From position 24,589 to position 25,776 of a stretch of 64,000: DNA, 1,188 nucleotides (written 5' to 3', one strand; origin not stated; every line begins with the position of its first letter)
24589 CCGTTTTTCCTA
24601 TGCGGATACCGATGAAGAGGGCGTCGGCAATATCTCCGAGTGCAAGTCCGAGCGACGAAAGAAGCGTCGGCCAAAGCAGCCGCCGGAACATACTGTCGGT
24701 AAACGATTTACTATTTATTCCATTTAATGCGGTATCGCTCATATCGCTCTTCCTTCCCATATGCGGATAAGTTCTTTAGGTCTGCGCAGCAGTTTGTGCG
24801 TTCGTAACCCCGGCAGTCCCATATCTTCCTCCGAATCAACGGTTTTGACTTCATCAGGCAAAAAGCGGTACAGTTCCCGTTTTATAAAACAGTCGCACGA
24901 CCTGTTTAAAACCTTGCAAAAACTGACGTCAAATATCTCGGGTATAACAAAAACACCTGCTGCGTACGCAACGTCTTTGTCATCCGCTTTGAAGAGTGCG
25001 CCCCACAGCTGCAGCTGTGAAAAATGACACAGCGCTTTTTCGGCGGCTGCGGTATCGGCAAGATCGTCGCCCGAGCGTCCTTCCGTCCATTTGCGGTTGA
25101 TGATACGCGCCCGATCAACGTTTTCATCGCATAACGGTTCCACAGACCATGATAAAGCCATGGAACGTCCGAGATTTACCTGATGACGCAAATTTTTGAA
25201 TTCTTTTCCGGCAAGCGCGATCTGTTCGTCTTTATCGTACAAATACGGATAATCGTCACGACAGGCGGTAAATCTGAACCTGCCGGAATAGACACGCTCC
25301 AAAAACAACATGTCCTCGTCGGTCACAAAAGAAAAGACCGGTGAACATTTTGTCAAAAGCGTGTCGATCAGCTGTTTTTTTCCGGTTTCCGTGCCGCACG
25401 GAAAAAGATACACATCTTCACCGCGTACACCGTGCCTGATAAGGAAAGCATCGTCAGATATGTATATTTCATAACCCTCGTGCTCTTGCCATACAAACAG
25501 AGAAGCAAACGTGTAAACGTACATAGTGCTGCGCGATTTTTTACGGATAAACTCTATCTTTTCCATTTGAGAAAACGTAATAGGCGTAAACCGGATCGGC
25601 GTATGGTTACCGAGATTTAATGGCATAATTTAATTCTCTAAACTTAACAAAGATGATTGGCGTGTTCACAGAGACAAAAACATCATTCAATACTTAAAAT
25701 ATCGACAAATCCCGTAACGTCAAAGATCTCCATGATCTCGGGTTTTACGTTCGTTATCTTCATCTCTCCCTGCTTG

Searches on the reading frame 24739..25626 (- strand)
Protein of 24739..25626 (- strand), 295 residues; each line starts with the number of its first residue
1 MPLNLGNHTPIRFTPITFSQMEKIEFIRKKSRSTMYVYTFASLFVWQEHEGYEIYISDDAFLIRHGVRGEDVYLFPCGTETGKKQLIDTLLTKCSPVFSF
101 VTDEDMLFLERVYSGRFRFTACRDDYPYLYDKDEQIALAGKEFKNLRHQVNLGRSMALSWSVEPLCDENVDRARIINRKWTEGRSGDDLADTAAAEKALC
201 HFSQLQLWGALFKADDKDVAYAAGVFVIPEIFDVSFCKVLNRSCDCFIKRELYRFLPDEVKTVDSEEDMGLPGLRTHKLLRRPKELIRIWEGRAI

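Call 5: search_protein_families(library=pfam, proteins=[window:24739-25626:-], max_evalue=0.01)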
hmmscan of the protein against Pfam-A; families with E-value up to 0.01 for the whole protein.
window:24739-25626:- (295 aa): 1 family
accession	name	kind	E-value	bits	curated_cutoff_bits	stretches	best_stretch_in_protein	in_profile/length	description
PF09924.15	LPG_synthase_C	-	2.2e-20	73.4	27.5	1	36-283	9-289/298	Phosphatidylglycerol lysyltransferase, C-terminal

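Call 7: search_protein_families(library=ncbifam, proteins=[window:24739-25626:-], max_evalue=1)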
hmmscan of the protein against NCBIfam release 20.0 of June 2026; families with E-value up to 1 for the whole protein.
window:24739-25626:- (295 aa): 0 families

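Call 22: find_homologous_proteins(query=window:24739-25626:-, max_evalue=0.001)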
Query window:24739-25626:- (295 aa): 170 proteins with E <= 0.001 among 917 candidates; the best 120 are listed.
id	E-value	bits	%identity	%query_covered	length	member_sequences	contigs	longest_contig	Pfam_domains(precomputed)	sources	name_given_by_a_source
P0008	1.7e-201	686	100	100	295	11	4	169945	PF09924.16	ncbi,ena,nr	ncbi:MAG: DUF2156 domain-containing protein [Clostridia bacterium]|nr:DUF2156 domain-containing prot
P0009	8.0e-157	539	78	100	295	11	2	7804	PF09924.16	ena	-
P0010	1.1e-151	522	77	100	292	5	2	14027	PF09924.16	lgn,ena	-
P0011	5.6e-146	504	83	88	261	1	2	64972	PF09924.16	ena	-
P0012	2.0e-138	479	72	99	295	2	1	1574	PF09924.16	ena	-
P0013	1.3e-137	476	71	99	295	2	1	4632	PF09924.16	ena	-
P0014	3.7e-137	475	71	99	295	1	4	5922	PF09924.16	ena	-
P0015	7.3e-137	474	73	96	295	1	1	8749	PF09924.16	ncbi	-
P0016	2.6e-136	472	69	99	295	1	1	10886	PF09924.16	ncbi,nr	ncbi:MAG: DUF2156 domain-containing protein [Clostridia bacterium]|nr:DUF2156 domain-containing prot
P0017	3.0e-136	472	78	88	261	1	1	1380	PF09924.16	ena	-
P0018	7.4e-135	467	69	100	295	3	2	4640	PF09924.16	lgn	-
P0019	3.3e-134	465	70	99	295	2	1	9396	PF09924.16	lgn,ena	-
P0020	3.5e-134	465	68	100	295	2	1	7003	PF09924.16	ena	-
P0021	3.8e-133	462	67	99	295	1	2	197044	PF09924.16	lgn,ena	-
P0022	6.8e-133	461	69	99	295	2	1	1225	PF09924.16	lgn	-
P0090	8.4e-117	408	63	97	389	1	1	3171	PF01740.27,PF09924.16,PF13466.13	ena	-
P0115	6.8e-112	392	59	96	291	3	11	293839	PF09924.16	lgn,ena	-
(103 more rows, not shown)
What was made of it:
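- STAS is fused to DUF2156 in one homologue (P0090, call 22), which ties DUF2156 to the regulatory cassette.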

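Call 24: find_encoding_contigs(protein=P0021, flank=10000, max_places=1)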
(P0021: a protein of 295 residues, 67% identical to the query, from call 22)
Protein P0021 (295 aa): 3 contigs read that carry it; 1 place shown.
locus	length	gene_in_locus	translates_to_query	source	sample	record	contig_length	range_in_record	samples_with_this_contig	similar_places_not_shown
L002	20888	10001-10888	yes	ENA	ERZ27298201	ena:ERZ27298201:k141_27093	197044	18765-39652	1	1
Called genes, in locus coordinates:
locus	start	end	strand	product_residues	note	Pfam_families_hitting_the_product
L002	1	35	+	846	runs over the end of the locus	PF00512:HisKA, PF02518:HATPase_c, PF00072:Response_reg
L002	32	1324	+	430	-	PF01547:SBP_bac_1, PF13416:SBP_bac_8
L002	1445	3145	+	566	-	PF00072:Response_reg, PF00990:GGDEF, PF00563:EAL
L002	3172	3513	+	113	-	PF01627:Hpt (faint)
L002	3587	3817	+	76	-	-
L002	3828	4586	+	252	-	-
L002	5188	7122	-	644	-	PF03648:Glyco_hydro_67N (weak), PF16126:DUF4838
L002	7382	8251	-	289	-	-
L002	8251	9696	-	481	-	-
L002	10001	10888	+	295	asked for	PF09924:LPG_synthase_C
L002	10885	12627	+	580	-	PF01554:MatE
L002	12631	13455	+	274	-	PF13527:Acetyltransf_9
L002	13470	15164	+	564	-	PF07228:SpoIIE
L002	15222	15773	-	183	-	PF12822:ECF_trnsprt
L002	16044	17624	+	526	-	PF04542:Sigma70_r2 (weak), PF08281:Sigma70_r4_2 (weak)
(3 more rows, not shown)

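Call 25: find_encoding_contigs(protein=P0115, flank=10000, max_places=1)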
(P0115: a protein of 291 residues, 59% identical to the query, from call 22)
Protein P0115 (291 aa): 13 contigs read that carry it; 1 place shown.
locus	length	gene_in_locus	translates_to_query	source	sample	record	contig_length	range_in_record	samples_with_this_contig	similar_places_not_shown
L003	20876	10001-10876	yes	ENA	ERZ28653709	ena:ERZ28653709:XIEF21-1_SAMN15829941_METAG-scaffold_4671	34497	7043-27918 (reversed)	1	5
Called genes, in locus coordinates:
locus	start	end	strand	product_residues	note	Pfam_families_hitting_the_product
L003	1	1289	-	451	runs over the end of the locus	PF05167:DUF711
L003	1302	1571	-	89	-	PF01842:ACT (weak), PF13740:ACT_6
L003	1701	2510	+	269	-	PF02811:PHP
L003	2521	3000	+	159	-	PF13404:HTH_AsnC-type (faint), PF13412:HTH_24, PF13545:HTH_Crp_2, PF01037:AsnC_trans_reg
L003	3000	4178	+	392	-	PF00155:Aminotran_1_2, PF01041:DegT_DnrJ_EryC1 (faint)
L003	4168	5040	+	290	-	PF00288:GHMP_kinases_N, PF08544:GHMP_kinases_C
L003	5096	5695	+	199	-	PF09551:Spore_II_R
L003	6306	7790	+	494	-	-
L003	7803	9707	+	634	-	PF00128:Alpha-amylase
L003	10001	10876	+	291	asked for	PF09924:LPG_synthase_C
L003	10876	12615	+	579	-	PF01554:MatE, PF13581:HATPase_c_2 (weak)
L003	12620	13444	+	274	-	PF13527:Acetyltransf_9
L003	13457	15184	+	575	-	PF07228:SpoIIE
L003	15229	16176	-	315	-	PF00389:2-Hacid_dh, PF00670:AdoHcyase_NAD (faint), PF02826:2-Hacid_dh_C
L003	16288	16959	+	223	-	PF01520:Amidase_3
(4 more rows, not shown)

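Call 29: find_related_loci(query=A3, collection=genome_contigs, flank=10000)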
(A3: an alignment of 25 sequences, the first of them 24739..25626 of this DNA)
Query A3 (295 aa) in genome_contigs; peptide patterns used: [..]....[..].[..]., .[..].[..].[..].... (x = any residue, [..] = any of these).
66 stretches matched a pattern; 36 encode a relative of the query (tblastn E <= 1e-3); 35 distinct loci.
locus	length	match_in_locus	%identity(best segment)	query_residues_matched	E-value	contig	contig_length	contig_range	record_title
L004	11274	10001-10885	79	1-295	3e-161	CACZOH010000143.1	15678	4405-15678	MAG: uncultured Ruminococcus sp. isolate RUG12800 genome assembly, contig: RUG12800_asm_143, whole genome shotgun sequen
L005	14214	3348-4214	66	7-295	8e-131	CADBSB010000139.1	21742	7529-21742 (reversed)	MAG: uncultured Ruminococcus sp. isolate RUG14256 genome assembly, contig: RUG14256_asm_139, whole genome shotgun sequen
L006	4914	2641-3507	65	4-292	3e-131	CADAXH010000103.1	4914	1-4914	MAG: uncultured Ruminococcus sp. isolate RUG13708 genome assembly, contig: RUG13708_asm_103, whole genome shotgun sequen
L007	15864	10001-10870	65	3-292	4e-130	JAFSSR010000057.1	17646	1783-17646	MAG: Clostridia bacterium isolate RGIG3438 Goat_Rumen.Co__c553821, whole genome shotgun sequence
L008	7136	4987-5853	64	4-292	9e-130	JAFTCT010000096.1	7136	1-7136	MAG: Clostridia bacterium isolate RGIG3700 Goat_Rumen.Co__c1994404, whole genome shotgun sequence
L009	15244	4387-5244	64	7-292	2e-127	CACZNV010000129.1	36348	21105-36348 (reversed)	MAG: uncultured Ruminococcus sp. isolate RUG12790 genome assembly, contig: RUG12790_asm_129, whole genome shotgun sequen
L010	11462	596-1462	63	7-295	3e-126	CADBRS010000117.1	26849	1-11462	MAG: uncultured Ruminococcus sp. isolate RUG14240 genome assembly, contig: RUG14240_asm_117, whole genome shotgun sequen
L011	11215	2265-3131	63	4-292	9e-126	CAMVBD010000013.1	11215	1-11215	MAG TPA_asm: uncultured Clostridia bacterium isolate SRR8387716_bin.86_metaWRAP_v1.3_MAG genome assembly, contig: ERZ142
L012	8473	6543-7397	63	11-295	5e-125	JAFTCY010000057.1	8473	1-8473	MAG: Clostridia bacterium isolate RGIG3705 Goat_Rumen.Co__c1277597, whole genome shotgun sequence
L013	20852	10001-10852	65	11-294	1e-124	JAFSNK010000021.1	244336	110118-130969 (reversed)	MAG: Clostridia bacterium isolate RGIG3301 Goat_Reticulum-4__c309462, whole genome shotgun sequence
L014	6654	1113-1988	61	1-292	2e-122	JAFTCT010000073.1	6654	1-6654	MAG: Clostridia bacterium isolate RGIG3700 Goat_Rumen.Co__c1294116, whole genome shotgun sequence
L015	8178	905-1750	63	11-292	1e-121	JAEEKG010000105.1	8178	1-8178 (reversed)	MAG: Clostridiales bacterium isolate Tb.RUG.188 k141_12233338_flag=1_multi=14.8432_len=8178, whole genome shotgun sequen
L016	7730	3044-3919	63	1-292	1e-119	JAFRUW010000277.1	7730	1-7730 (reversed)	MAG: Oscillospiraceae bacterium isolate RGIG2819 Goat_Omasum.Co__c2478970, whole genome shotgun sequence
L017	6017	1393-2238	62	11-292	1e-119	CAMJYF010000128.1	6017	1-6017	MAG: uncultured Clostridia bacterium isolate SRR12081292_bin.8_metaWRAP_v1.3_MAG genome assembly, contig: ERZ12289771.25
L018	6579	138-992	60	8-292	3e-118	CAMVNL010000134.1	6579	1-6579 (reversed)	MAG TPA_asm: uncultured Clostridia bacterium isolate SRR8387714_bin.3_metaWRAP_v1.3_MAG genome assembly, contig: ERZ1420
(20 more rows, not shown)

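Call 79: find_encoding_contigs(protein=P0011, flank=10000, max_places=1)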
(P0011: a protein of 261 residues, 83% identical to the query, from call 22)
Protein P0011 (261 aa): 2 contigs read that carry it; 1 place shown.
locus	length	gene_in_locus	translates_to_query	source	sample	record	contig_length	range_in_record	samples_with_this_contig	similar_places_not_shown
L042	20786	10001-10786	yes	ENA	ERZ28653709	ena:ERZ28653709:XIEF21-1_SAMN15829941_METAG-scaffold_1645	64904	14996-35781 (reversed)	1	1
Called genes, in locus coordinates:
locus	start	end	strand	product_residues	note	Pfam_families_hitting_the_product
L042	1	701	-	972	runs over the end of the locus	PF07691:PA14 (weak)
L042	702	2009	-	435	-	PF27526:XylA2_C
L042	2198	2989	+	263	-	PF02311:AraC_binding, PF07883:Cupin_2 (weak), PF12833:HTH_18, PF00165:HTH_AraC (weak)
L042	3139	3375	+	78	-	-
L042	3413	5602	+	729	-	PF03412:Peptidase_C39, PF13529:Peptidase_C39_2 (faint), PF00664:ABC_membrane, PF00005:ABC_tran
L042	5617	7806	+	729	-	PF00664:ABC_membrane, PF02463:SMC_N (faint), PF00005:ABC_tran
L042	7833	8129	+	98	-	-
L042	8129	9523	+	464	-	PF04055:Radical_SAM, PF13353:Fer4_12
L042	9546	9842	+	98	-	PF01740:STAS, PF13466:STAS_2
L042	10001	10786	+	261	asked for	PF09924:LPG_synthase_C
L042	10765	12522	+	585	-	PF01554:MatE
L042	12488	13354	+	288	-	PF13527:Acetyltransf_9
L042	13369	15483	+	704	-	PF07228:SpoIIE, PF13581:HATPase_c_2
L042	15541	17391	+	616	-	PF02254:TrkA_N (faint), PF06241:Castor_Poll_mid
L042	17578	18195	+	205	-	PF02920:Integrase_DNA, PF14659:Phage_int_SAM_3 (weak)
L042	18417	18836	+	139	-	PF00589:Phage_integrase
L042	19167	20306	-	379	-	PF00248:Aldo_ket_red, PF13187:Fer4_9 (weak)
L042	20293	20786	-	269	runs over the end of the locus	PF03629:SASA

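Call 80: find_encoding_contigs(protein=P0010, flank=10000, max_places=1)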
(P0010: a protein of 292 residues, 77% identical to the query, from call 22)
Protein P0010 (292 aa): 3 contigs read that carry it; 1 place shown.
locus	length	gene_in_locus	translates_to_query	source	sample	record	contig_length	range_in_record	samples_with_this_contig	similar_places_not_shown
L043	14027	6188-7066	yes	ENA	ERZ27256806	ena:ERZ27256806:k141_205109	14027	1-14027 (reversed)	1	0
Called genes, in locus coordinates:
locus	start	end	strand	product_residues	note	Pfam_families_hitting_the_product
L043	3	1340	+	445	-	?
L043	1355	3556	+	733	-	PF00664:ABC_membrane, PF00005:ABC_tran, PF02463:SMC_N (faint)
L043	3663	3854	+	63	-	-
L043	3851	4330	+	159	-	PF04542:Sigma70_r2, PF08281:Sigma70_r4_2, PF04545:Sigma70_r4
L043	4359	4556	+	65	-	-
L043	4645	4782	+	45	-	-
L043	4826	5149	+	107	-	-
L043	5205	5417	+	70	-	-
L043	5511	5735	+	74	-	-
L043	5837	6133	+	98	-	PF01740:STAS, PF13466:STAS_2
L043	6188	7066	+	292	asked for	PF09924:LPG_synthase_C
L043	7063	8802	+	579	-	PF01554:MatE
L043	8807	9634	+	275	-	PF13527:Acetyltransf_9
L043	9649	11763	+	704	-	PF07228:SpoIIE, PF13581:HATPase_c_2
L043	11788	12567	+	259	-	PF01048:PNP_UDP_1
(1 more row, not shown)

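Call 88: search_solved_structures(query=A3, max_evalue=0.01)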
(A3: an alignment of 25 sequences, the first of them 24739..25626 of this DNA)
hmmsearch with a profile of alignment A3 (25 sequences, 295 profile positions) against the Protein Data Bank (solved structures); distinct sequences matched with E-value up to 0.01: 1.
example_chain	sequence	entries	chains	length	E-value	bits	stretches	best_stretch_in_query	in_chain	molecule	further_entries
2hqy_A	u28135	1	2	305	4.7e-31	111.5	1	11-285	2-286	conserved hypothetical protein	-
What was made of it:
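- The closest solved structure is an uncharacterised protein (2hqy, call 88).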
